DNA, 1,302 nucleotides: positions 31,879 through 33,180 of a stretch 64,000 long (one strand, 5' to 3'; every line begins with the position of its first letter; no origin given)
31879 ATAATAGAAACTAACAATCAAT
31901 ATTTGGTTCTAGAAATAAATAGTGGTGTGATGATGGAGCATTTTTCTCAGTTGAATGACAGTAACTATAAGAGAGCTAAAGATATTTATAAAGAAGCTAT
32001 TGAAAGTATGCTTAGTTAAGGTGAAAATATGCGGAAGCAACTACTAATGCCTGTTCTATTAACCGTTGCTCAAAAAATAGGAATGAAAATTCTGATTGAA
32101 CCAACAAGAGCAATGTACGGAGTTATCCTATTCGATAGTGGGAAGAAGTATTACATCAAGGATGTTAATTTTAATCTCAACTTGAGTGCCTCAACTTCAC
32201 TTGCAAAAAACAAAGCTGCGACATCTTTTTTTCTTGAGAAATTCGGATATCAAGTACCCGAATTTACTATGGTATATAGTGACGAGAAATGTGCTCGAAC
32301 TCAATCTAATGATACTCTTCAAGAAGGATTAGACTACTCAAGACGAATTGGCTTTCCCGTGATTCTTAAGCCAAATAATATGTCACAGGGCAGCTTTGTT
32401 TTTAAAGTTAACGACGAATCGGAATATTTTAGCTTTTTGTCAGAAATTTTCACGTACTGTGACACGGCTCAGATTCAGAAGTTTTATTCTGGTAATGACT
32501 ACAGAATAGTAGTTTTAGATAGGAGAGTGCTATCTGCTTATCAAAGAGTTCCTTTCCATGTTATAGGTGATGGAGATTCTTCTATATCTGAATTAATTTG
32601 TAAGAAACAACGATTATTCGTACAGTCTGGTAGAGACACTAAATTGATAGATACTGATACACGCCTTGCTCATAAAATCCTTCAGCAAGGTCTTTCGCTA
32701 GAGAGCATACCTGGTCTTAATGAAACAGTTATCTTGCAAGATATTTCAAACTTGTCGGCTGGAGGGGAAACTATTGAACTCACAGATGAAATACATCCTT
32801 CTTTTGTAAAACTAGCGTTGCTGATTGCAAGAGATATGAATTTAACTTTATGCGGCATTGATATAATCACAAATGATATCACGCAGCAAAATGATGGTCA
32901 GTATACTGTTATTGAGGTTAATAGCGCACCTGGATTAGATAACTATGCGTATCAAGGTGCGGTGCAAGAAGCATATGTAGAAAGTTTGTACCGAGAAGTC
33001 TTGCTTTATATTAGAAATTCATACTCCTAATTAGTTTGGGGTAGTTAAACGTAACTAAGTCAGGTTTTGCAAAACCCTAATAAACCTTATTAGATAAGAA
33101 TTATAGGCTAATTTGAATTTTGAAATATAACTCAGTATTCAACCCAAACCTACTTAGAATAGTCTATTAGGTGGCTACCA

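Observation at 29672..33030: AT-rich, HIP1-free operon: FolC-type Mur ligase plus two ATP-grasp ligases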

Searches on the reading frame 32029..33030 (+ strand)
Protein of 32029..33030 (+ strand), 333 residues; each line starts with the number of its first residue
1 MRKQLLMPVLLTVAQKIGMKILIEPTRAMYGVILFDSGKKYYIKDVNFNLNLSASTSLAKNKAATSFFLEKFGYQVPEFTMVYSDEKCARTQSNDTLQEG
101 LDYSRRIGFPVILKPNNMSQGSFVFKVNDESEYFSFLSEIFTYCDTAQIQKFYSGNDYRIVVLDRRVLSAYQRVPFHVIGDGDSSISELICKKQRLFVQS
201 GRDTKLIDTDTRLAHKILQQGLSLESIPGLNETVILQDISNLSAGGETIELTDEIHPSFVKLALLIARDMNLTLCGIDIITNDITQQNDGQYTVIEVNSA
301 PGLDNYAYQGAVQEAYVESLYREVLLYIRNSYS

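Call 4: search_protein_families(library=pfam, proteins=[window:32029-33030:+], max_evalue=0.01)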
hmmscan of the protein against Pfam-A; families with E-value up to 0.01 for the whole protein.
window:32029-33030:+ (333 aa): 8 families
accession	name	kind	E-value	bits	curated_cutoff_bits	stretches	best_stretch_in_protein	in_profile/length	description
PF08443.16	RimK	-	8.7e-15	55.2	21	2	240-306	114-172/188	RimK-like ATP-grasp domain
PF07478.18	Dala_Dala_lig_C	-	4.9e-08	33.2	24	1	69-170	2-101/204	D-ala D-ala ligase C-terminus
PF14397.11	ATPgrasp_ST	-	3.1e-05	23.7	31.4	0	50-146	10-100/278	Sugar-transfer associated ATP-grasp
PF02955.21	GSH-S_ATP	-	3.2e-05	23.9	23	1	111-175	34-104/175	Prokaryotic glutathione synthetase, ATP-grasp domain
PF02655.19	ATP-grasp_3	-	0.00015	22.4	23.2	0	60-166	2-82/160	ATP-grasp domain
PF14398.11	ATPgrasp_YheCD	-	0.0006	19.6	26.8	0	253-327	179-251/255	YheC/D like ATP-grasp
PF02786.22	CPSase_L_D2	-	0.0021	18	19.8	0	85-134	13-64/211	Carbamoyl-phosphate synthase L chain, ATP binding domain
PF05770.16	Ins134_P3_kin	-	0.0022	18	23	1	260-305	145-187/201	Inositol 1,3,4-trisphosphate 5/6-kinase ATP-grasp domain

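Call 5: search_protein_families(library=ncbifam, proteins=[window:32029-33030:+], max_evalue=0.01)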
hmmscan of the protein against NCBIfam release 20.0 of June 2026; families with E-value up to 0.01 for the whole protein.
window:32029-33030:+ (333 aa): 26 families (the best 25 are shown)
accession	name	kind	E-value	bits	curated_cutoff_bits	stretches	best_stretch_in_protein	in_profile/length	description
TIGR02068.2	cya_phycin_syn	equivalog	1.7e-47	162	850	1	55-303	207-448/862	cyanophycin synthetase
NF010623.0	PRK14016.1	subfamily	4.6e-44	150.8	877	1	55-303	208-449/871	cyanophycin synthetase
NF002688.0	PRK02471.1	equivalog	9.2e-38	130.1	425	1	36-314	463-742/756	bifunctional glutamate--cysteine ligase GshA/glutathione synthetase GshB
TIGR03103.1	trio_acet_GNAT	equivalog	1.4e-30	106.4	569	1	37-320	273-540/547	N-acetylglutaminylglutamine synthetase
TIGR01435.1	glu_cys_lig_rel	equivalog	2.5e-24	85.6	656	1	37-311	443-707/719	bifunctional glutamate--cysteine ligase/glutathione synthetase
TIGR00768.1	rimK_fam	subfamily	6.4e-18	65.1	143.4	2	50-173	76-193/276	RimK family alpha-L-glutamate ligase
NF040720.1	MptN_Meth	equivalog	2.2e-11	43.4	350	2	239-303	213-271/291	tetrahydromethanopterin:alpha-L-glutamate ligase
NF002378.0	PRK01372.1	subfamily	9e-10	37.7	243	1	55-170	94-196/305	D-alanine--D-alanine ligase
TIGR02144.1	LysX_arch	equivalog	1.2e-09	37.7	275.6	1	51-175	77-195/281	lysine biosynthesis protein LysX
TIGR01205.1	D_ala_D_alaTIGR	subfamily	2.9e-08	33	245.65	1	55-173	100-212/318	D-alanine--D-alanine ligase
TIGR04443.1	F420_CofF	equivalog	7.4e-07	28.5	300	1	239-307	204-264/283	coenzyme gamma-F420-2:alpha-L-glutamate ligase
NF012214.1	D_ala_D_ser_VanC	exception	2.2e-06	27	650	1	103-159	170-226/350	D-alanine--D-serine ligase VanC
NF012213.0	VanC1_ser_lig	exception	5e-06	25.6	775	1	106-163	166-223/343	D-alanine--D-serine ligase VanC1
NF009402.0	PRK12767.1-1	equivalog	6.2e-06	25.3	218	1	51-156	105-196/329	carbamoyl phosphate synthase-like protein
NF000093.1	D_ala_D_ser_VanN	exception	2.4e-05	23.6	700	1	93-164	155-226/343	D-alanine--D-serine ligase VanN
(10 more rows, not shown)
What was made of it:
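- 32029..33030 (+): AG2: ATP-grasp ligase like the CphA G domain and GshF (333 aa). Cyanophycin synthetase model, positions 207-448, E 1.7e-47; GshAB E 9e-38 (call 5).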

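Call 7: search_solved_structures(query=window:32029-33030:+, max_evalue=0.001, show_alignments=1)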
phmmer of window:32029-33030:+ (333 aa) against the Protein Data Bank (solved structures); distinct sequences matched with E-value up to 0.001: 15.
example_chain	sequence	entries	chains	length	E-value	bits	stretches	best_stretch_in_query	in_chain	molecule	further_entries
7wac_A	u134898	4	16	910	4.6e-30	108.4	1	93-304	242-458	Cyanophycin synthase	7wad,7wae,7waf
8fxh_A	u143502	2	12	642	9.1e-28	100.9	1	64-304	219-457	RimK domain-containing protein ATP-grasp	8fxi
7txv_A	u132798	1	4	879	5.6e-27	98.3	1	92-304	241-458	Cyanophycin synthase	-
7lg5_A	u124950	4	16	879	5.6e-27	98.3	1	92-304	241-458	Cyanophycin synthase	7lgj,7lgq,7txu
7ta5_A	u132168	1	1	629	4.2e-26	95.4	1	60-304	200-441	Glutathione synthase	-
3ln7_A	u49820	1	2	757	4.8e-25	92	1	42-303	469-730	Glutathione biosynthesis bifunctional protein gshAB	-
7lgm_A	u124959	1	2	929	1.6e-24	90.2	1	99-304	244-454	Cyanophycin synthase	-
7lgn_A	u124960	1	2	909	7.6e-21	78.2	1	99-305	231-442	Cyanophycin synthase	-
3ln6_A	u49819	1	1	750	1.4e-19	74.1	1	97-308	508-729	Glutathione biosynthesis bifunctional protein gshAB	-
4zqi_A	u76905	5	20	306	2.5e-07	33.8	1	102-202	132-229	D-alanine--D-alanine ligase | D-alanine-D-alanine ligase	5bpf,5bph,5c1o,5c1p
3v4z_A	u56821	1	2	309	2.6e-07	33.7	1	102-202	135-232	D-alanine--D-alanine ligase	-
8evy_B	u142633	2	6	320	2e-05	27.6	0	102-184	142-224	D-alanine--D-alanine ligase B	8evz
3r23_A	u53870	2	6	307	0.00057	22.8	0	102-168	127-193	D-alanine--D-alanine ligase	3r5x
1iow_A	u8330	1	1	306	0.00083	22.2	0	105-179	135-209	D-ALA:D-ALA LIGASE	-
1iov_A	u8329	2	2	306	0.00088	22.1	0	105-178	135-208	D-ALA:D-ALA LIGASE | D-ALANINE--D-ALANINE LIGASE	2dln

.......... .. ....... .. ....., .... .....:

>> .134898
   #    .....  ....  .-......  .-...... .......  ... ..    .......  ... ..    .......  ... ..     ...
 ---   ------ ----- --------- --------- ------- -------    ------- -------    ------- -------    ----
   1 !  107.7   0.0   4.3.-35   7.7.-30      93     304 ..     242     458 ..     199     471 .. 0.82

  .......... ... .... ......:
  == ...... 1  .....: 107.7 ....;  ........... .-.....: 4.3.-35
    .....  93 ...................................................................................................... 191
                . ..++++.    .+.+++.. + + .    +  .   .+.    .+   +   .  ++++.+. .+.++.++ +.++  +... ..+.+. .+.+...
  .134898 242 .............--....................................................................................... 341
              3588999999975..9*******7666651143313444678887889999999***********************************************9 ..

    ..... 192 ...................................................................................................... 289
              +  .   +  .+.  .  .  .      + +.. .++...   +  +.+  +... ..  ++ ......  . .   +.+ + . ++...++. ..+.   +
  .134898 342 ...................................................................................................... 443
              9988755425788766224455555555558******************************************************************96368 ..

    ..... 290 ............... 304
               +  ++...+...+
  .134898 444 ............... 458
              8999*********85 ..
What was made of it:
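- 32029..33030 (+): PDB sequence hits in call 7.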

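Call 23: search_protein_families(library=padloc, proteins=[window:32029-33030:+], max_evalue=0.01)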
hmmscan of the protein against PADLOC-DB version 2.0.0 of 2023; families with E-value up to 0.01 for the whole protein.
window:32029-33030:+ (333 aa): 0 families

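Call 24: search_protein_families(library=phrogs, proteins=[window:32029-33030:+], max_evalue=0.001)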
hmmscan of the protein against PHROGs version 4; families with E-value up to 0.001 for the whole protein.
window:32029-33030:+ (333 aa): 1 family
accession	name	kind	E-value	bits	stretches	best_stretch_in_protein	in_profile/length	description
phrog_2599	-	moron, auxiliary metabolic gene and host takeover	2e-07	31.1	1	241-311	233-298/708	ribosomal protein S6 glutaminyl transferase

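Call 30: find_homologous_proteins(query=window:32029-33030:+, max_evalue=1e-10)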
Query window:32029-33030:+ (333 aa): 228 proteins with E <= 1e-10 among 1671 candidates; the best 120 are listed.
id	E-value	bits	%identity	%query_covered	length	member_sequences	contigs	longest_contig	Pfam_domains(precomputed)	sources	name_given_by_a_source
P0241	2.2e-215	732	100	100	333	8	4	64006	PF08443.17,PF07478.19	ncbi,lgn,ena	-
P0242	2.8e-201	686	94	100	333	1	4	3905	PF02955.22,PF08443.17,PF07478.19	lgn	-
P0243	1.4e-191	654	89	100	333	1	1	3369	PF02955.22,PF08443.17,PF07478.19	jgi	jgi:D-alanine-D-alanine ligase-like ATP-grasp enzyme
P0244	6.6e-190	648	88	100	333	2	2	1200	PF02955.22,PF08443.17,PF07478.19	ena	-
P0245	7.5e-190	648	88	100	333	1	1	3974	PF02955.22,PF08443.17,PF07478.19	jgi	jgi:D-alanine-D-alanine ligase-like ATP-grasp enzyme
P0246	1.1e-182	624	85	100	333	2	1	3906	PF02955.22,PF08443.17,PF07478.19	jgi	jgi:D-alanine-D-alanine ligase-like ATP-grasp enzyme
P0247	3.7e-182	623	84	100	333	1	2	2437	PF08443.17,PF07478.19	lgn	-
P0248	1.5e-170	585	78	100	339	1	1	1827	PF08443.17,PF07478.19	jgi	jgi:D-alanine-D-alanine ligase-like ATP-grasp enzyme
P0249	9.9e-165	566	75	100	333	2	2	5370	PF02955.22,PF08443.17,PF07478.19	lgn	-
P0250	1.4e-163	562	75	98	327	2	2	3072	PF08443.17,PF07478.19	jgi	-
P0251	2.8e-162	557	72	100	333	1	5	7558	PF02955.22,PF08443.17,PF07478.19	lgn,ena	-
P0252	4.0e-162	557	74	100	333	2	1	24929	PF14397.12,PF08443.17,PF02655.20,PF07478.19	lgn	-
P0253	3.5e-160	551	73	100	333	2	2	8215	PF14397.12,PF08443.17,PF07478.19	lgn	-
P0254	5.4e-159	547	72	100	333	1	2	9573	PF02955.22,PF08443.17,PF07478.19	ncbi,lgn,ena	-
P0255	5.4e-159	547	71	100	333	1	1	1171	PF08443.17,PF07478.19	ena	-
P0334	1.4e-82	296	49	91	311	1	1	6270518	PF08443.17,PF07478.19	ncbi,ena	-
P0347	4.6e-80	288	42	99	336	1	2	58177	PF08443.17,PF07478.19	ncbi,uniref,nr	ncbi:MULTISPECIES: cyanophycin synthetase [unclassified Nostoc]|uniref:cyanophycin synthetase n=1 Ta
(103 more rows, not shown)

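Call 32: find_related_loci(query=A2, collection=metagenome_contigs, flank=10000)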
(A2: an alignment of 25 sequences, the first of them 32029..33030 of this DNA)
Query A2 (333 aa) in metagenome_contigs; peptide patterns used: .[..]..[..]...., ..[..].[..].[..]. (x = any residue, [..] = any of these).
600 stretches matched a pattern (row limit reached: there are more); 144 encode a relative of the query (tblastn E <= 1e-3); the best 80 are kept; 80 distinct loci.
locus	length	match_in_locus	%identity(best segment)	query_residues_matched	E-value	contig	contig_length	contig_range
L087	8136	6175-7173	76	1-333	2e-177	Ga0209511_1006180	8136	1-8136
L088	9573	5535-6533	72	1-333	2e-169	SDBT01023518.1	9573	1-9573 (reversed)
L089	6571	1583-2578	70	1-332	5e-165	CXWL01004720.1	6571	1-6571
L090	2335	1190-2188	72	1-333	1e-175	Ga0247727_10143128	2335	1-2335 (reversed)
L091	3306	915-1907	53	1-333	1e-120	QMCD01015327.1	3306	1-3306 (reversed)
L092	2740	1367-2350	48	1-330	8e-111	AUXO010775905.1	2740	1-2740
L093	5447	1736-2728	43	1-331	4e-90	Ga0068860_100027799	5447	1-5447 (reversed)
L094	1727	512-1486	44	1-325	1e-95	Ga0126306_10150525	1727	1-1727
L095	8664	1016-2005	43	1-331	5e-90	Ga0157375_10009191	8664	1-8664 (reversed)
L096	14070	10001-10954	43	9-326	2e-88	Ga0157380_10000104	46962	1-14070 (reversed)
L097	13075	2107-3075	43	3-325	2e-85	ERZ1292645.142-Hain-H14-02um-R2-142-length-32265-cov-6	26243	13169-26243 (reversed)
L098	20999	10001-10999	42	1-333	1e-84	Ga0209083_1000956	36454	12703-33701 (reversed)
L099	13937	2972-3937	42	3-325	3e-83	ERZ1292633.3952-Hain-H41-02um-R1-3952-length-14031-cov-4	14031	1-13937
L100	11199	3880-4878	42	3-333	2e-83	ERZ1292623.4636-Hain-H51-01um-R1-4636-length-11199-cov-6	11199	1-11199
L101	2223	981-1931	44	9-325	3e-85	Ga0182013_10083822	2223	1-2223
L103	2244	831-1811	40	1-325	5e-84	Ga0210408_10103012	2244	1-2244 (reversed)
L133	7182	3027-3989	41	5-325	7e-76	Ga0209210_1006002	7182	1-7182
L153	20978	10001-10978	37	5-330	6e-73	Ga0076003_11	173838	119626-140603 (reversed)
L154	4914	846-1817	38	2-325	8e-73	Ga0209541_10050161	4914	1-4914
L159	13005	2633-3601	40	5-328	2e-71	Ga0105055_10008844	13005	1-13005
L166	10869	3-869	42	39-325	2e-69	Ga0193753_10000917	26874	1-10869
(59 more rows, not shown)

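Call 36: search_protein_families(library=pfam, proteins=[L154:60-773:+, L166:963-2273:+, L153:8221-8724:+, L133:5305-5802:-, L133:4822-5298:-], max_evalue=0.01)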
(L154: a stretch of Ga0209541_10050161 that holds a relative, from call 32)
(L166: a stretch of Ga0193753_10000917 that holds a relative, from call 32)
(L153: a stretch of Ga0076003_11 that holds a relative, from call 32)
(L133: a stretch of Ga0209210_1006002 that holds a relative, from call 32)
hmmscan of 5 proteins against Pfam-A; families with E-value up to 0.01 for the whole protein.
L154:60-773:+ (237 aa): 1 family
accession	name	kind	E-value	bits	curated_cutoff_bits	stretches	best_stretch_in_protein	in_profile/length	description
PF01996.21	F420_ligase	-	7.2e-41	140.5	25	1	6-200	2-217/218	F420-0:Gamma-glutamyl ligase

L166:963-2273:+ (436 aa): 2 families
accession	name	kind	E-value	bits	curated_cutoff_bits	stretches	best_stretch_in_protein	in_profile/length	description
PF02875.26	Mur_ligase_C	-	2.3e-18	67.7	28.4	1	286-409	2-127/127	Mur ligase, glutamate ligase domain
PF08245.18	Mur_ligase_M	-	1.2e-08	35.6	24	1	67-217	1-114/200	Mur ligase middle domain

L153:8221-8724:+ (167 aa): 1 family
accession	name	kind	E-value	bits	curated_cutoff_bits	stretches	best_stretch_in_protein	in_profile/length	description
PF00877.26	NLPC_P60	-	4.1e-05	23.9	23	1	59-146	10-92/105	NlpC/P60 family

L133:5305-5802:- (165 aa): 1 family
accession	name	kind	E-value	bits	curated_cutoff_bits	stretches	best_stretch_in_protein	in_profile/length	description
PF00293.34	NUDIX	-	2.1e-09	38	21.1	1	54-137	27-115/134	NUDIX domain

L133:4822-5298:- (158 aa): 5 families
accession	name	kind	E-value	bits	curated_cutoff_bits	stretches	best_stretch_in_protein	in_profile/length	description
PF00270.35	DEAD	-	0.0016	18.6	26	0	9-40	8-39/167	DEAD/DEAH box helicase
PF12775.13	AAA_7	-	0.0024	17.9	25.8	1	12-47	30-64/181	P-loop containing dynein motor region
PF13173.12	AAA_14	-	0.0029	18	27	1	16-78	3-53/129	AAA domain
PF00004.35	AAA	-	0.0082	17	21.2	0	18-127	1-116/131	ATPase family associated with various cellular activities (AAA)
PF13401.12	AAA_22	-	0.0085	16.8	27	0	16-49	6-40/130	AAA domain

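Call 41: search_protein_families(library=pfam, proteins=[L088:6607-7863:+, L089:2657-3949:+, L088:3355-4383:+, L087:4205-4708:-, L091:411-911:+, L095:3168-4082:-, L095:4095-6176:-, L103:9-605:+, L159:3676-4191:-, L099:5181-5744:+], max_evalue=0.01)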
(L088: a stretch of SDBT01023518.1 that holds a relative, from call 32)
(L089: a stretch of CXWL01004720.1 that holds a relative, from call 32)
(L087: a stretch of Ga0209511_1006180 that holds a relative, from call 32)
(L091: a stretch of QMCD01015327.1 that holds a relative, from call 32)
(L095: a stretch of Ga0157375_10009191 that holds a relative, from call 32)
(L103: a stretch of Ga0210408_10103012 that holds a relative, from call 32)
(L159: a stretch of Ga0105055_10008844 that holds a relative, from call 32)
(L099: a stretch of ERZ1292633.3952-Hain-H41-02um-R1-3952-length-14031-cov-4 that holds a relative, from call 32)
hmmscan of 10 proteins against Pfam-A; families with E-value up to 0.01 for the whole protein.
L088:6607-7863:+ (418 aa): 0 families

L089:2657-3949:+ (430 aa): 2 families
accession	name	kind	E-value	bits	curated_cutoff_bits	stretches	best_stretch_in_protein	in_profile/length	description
PF13772.11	AIG2_2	-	8.6e-16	58.6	27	1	65-147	2-83/83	AIG2-like family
PF06094.17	GGACT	-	2e-12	48.2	22.8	1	10-126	1-118/120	Gamma-glutamyl cyclotransferase, AIG2-like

L088:3355-4383:+ (342 aa): 1 family
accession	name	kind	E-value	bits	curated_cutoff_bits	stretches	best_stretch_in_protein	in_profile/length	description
PF13676.11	TIR_2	-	3.7e-21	76.3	28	1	211-333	1-122/122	TIR domain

L087:4205-4708:- (167 aa): 0 families

L091:411-911:+ (166 aa): 1 family
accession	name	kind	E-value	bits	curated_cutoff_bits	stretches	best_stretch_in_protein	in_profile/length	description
PF08443.16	RimK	-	9.8e-10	38.8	21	1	37-155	72-184/188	RimK-like ATP-grasp domain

L095:3168-4082:- (304 aa): 0 families

L095:4095-6176:- (693 aa): 2 families
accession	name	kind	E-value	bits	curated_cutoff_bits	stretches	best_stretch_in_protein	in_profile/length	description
PF24389.1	ORC-CDC6-like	-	3.8e-110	369.7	27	1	7-642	1-571/571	ORC-CDC6-like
PF01637.24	ATPase_2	-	0.0035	17.6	33.2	1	36-87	10-61/225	ATPase domain predominantly from Archaea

L103:9-605:+ (198 aa): 1 family
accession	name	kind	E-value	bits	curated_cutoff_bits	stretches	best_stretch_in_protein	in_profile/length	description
PF01351.25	RNase_HII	-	1.2e-31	110.6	25.8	1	8-194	1-198/199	Ribonuclease HII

L159:3676-4191:- (171 aa): 0 families

L099:5181-5744:+ (187 aa): 0 families
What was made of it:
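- A gamma-glutamyl cyclotransferase domain protein follows AG1-AG2 in L089 (call 41).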

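Call 62: search_protein_families(library=ncbifam, proteins=[L154:60-773:+, L166:963-2273:+, L098:11050-11763:-], max_evalue=0.001)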
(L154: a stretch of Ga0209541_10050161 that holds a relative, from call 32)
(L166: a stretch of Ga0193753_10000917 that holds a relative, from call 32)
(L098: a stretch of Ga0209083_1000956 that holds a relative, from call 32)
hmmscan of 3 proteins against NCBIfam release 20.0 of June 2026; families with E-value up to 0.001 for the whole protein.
L154:60-773:+ (237 aa): 4 families
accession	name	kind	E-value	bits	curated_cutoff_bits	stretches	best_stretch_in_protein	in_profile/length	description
TIGR04132.1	intra_fol_E_lig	hypoth_equivalog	4e-63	213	350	1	1-233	1-236/241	putative folate metabolism gamma-glutamate ligase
TIGR01916.1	F420_cofE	equivalog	1.3e-41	142.6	180.65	1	10-227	11-243/244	coenzyme F420-0:L-glutamate ligase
NF009809.0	PRK13293.1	equivalog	2.9e-40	138.2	274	1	39-236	61-252/253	coenzyme F420-0:L-glutamate ligase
NF009810.0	PRK13294.1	equivalog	1.1e-35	123.4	304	1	11-228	24-243/449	coenzyme F420-0:L-glutamate ligase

L166:963-2273:+ (436 aa): 17 families
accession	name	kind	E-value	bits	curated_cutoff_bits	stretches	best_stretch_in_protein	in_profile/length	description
TIGR01499.1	folC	subfamily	7.2e-87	292.3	162.65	2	45-247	1-198/400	bifunctional protein FolC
NF047860.1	Tet-DihydfolSynFolCMyb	equivalog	2.7e-51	174.9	700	2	44-242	45-241/468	bifunctional tetrahydrofolate synthase/dihydrofolate synthase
NF008101.0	PRK10846.1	equivalog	2.2e-39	135.4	360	2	42-221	29-200/422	bifunctional tetrahydrofolate synthase/dihydrofolate synthase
TIGR01085.1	murE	subfamily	1.4e-17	63.8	257.3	2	265-407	298-445/472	UDP-N-acetylmuramyl-tripeptide synthetase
NF001126.0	PRK00139.1-4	equivalog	4.4e-17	61.8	373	2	257-407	301-456/486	UDP-N-acetylmuramoyl-L-alanyl-D-glutamate--2,6-diaminopimelate ligase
NF001124.0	PRK00139.1-2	equivalog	6.4e-15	54.9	476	2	253-407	306-466/500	UDP-N-acetylmuramoyl-L-alanyl-D-glutamate--2,6-diaminopimelate ligase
NF008896.0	PRK11929.1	equivalog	1.2e-13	49.9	1023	2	263-407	320-472/965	bifunctional UDP-N-acetylmuramoyl-L-alanyl-D-glutamate--2,6-diaminopimelate ligase MurE/UDP-N-acetylmuramoyl-tripeptide--D-alanyl-D-alanine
NF053648.1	pMurE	equivalog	3.4e-12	45.9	600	1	60-327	96-361/464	pseudomurein biosynthesis peptide ligase pMurE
TIGR02068.2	cya_phycin_syn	equivalog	3.6e-10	38.5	850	1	200-406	637-847/862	cyanophycin synthetase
NF010628.0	PRK14022.1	equivalog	6.5e-10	38.3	536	1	237-407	283-454/483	UDP-N-acetylmuramoyl-L-alanyl-D-glutamate--L-lysine ligase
NF010623.0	PRK14016.1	subfamily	3.2e-08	32.2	877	1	278-405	716-848/871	cyanophycin synthetase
NF001123.0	PRK00139.1-1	equivalog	1.2e-07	30.8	586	1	272-407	326-463/493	UDP-N-acetylmuramoyl-L-alanyl-D-glutamate--2,6-diaminopimelate ligase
NF053645.1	pMurC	equivalog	1.9e-07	30.1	560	1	276-358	345-429/492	pseudomurein biosynthesis peptide ligase pMurC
TIGR01143.1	murF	subfamily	2e-07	30.3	288.6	1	148-237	115-206/418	UDP-N-acetylmuramoyl-tripeptide--D-alanyl-D-alanine ligase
TIGR04012.1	poly_gGlu_PgsB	equivalog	3.6e-07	29.2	222.7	0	183-239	128-182/380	poly-gamma-glutamate synthase PgsB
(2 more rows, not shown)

L098:11050-11763:- (237 aa): 4 families
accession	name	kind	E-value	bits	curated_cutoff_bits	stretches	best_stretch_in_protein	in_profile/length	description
TIGR04132.1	intra_fol_E_lig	hypoth_equivalog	2.1e-53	181.2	350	1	1-225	1-230/241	putative folate metabolism gamma-glutamate ligase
NF009809.0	PRK13293.1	equivalog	9.6e-44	149.6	274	2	57-233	78-251/253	coenzyme F420-0:L-glutamate ligase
TIGR01916.1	F420_cofE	equivalog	3.1e-39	134.9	180.65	1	2-225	2-243/244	coenzyme F420-0:L-glutamate ligase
NF009810.0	PRK13294.1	equivalog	1.5e-23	83.4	304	1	9-227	22-244/449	coenzyme F420-0:L-glutamate ligase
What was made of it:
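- The CofE-like neighbours match TIGR04132, 'putative folate metabolism gamma-glutamate ligase', best (213 and 181 bits) (calls 36, 62).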

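Call 71: find_related_loci(query=A2, collection=viral_contigs, flank=10000)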
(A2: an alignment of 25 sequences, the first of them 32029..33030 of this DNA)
Query A2 (333 aa) in viral_contigs; peptide patterns used: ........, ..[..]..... (x = any residue, [..] = any of these).
21 stretches matched a pattern, but none encodes a relative of the query by tblastn (E <= 1e-3).
